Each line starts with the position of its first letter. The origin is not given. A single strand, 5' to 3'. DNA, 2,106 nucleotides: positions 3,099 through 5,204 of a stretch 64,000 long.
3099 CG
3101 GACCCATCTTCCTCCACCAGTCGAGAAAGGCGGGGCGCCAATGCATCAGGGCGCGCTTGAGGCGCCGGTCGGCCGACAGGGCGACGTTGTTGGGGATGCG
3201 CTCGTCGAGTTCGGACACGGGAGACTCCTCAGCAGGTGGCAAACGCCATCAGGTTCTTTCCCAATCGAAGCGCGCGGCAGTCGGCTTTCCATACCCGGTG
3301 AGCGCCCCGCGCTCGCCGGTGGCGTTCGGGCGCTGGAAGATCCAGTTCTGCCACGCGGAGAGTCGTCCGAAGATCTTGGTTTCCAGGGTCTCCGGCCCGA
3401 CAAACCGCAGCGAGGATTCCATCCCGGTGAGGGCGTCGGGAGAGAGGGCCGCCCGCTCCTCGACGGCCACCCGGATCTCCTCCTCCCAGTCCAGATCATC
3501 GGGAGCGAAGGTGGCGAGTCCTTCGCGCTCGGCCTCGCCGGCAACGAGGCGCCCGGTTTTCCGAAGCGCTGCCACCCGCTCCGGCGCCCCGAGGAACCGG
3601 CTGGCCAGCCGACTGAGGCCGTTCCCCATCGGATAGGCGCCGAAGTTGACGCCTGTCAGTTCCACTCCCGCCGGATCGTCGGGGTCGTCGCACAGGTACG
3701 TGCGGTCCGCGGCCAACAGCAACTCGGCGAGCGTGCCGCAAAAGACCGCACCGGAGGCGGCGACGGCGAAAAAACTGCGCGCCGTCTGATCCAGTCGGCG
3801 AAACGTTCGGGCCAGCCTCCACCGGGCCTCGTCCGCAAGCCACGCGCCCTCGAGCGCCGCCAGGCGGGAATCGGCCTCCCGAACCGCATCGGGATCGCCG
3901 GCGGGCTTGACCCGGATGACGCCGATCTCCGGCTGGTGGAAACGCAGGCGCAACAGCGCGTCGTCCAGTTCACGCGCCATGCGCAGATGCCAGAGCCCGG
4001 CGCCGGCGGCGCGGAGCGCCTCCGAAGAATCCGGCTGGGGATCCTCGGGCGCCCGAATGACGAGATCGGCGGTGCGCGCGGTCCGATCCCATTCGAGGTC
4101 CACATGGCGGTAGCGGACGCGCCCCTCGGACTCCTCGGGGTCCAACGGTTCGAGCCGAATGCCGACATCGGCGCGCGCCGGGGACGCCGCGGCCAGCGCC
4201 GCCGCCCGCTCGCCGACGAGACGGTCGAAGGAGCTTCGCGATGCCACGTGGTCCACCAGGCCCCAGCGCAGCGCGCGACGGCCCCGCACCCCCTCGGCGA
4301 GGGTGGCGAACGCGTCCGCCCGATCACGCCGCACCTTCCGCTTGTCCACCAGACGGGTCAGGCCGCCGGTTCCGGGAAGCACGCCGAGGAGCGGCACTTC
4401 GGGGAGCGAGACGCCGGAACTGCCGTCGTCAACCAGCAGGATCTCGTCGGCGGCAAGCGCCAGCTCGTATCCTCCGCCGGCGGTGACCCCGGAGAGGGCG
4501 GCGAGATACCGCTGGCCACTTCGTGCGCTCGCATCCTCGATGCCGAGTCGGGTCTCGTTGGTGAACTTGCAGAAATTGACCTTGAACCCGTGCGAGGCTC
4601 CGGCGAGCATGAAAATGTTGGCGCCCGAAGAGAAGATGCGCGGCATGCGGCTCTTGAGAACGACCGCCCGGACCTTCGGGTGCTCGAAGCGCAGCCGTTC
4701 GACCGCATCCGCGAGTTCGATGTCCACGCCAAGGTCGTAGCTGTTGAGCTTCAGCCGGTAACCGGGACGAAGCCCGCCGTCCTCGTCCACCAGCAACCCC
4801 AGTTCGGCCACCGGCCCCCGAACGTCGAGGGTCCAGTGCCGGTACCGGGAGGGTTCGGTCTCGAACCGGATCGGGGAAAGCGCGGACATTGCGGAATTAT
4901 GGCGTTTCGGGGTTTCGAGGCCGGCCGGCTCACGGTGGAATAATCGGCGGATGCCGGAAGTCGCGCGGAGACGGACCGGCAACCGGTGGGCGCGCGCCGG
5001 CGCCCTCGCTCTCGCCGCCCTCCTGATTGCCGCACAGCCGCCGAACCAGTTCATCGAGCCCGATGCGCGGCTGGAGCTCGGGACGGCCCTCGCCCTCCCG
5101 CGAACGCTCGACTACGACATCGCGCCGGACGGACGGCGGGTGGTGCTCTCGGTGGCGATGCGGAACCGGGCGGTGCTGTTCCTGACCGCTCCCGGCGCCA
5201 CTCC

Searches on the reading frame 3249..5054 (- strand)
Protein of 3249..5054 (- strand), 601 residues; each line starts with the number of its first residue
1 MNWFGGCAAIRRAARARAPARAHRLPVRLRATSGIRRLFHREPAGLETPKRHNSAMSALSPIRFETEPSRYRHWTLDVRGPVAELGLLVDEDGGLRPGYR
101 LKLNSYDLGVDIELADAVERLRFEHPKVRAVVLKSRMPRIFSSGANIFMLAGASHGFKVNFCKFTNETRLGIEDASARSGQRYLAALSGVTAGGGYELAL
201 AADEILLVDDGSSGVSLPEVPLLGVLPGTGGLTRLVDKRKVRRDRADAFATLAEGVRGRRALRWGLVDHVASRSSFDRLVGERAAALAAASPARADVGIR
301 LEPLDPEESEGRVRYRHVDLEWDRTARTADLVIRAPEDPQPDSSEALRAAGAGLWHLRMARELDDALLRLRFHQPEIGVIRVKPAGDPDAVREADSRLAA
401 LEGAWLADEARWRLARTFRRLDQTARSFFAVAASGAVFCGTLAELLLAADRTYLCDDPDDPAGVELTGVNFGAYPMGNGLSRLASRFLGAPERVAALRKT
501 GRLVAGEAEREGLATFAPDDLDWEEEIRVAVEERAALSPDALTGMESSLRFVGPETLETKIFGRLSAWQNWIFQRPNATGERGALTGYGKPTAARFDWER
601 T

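Call 49: search_protein_families(library=ncbifam, proteins=[window:3249-5054:-], max_evalue=1e-10)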
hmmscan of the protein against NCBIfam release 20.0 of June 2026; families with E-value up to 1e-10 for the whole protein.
window:3249-5054:- (601 aa): 16 families
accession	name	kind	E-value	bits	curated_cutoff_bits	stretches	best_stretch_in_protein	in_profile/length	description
TIGR03222.1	benzo_boxC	equivalog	2.8e-230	765.7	712.3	1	62-600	1-547/548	2,3-epoxybenzoyl-CoA dihydrolase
NF008363.0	PRK11154.1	equivalog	4.7e-18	64.7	869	1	113-279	38-197/708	fatty acid oxidation complex subunit alpha FadJ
TIGR02440.1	FadJ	equivalog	1.3e-15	56.7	968.45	1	113-280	33-193/699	fatty acid oxidation complex subunit alpha FadJ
TIGR02441.1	fa_ox_alpha_mit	equivalog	4.2e-15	54.9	964.65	1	102-270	34-195/737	fatty acid oxidation complex subunit alpha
NF005803.0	PRK07658.1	equivalog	3.3e-14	52.9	313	1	114-295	33-204/257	enoyl-CoA hydratase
NF042430.2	EnCoAhydt_DpgD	equivalog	3.9e-14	52.7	400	1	103-293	18-203/258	enoyl-CoA-hydratase DpgD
NF005802.0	PRK07657.1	equivalog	5.5e-14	52.3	363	1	109-292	31-204/260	enoyl-CoA hydratase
NF002936.2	PRK03580.1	equivalog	8.6e-14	51.5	500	1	101-292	21-201/261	crotonobetainyl-CoA hydratase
NF006007.0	PRK08138.1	subfamily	5.8e-13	48.8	355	1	104-288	30-201/261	enoyl-CoA hydratase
NF007239.0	PRK09674.1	equivalog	2.1e-12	47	371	1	113-300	35-205/257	2,3-dehydroadipyl-CoA hydratase PaaF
NF008727.0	PRK11730.1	equivalog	2.1e-12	46.2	870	1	104-276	29-193/717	fatty acid oxidation complex subunit alpha FadB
TIGR02280.1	PaaB1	equivalog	3.6e-12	46.3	345.15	1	102-295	19-202/256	2-(1,2-epoxy-1,2-dihydrophenyl)acetyl-CoA isomerase PaaG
NF004517.0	PRK05862.1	equivalog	4.5e-12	46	396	0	104-285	26-194/257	enoyl-CoA hydratase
NF006566.0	PRK09076.1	subfamily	6.2e-12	45.7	286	1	106-293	28-205/260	enoyl-CoA hydratase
NF004525.0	PRK05870.1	equivalog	1.6e-11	44.6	285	0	107-293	28-196/249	enoyl-CoA hydratase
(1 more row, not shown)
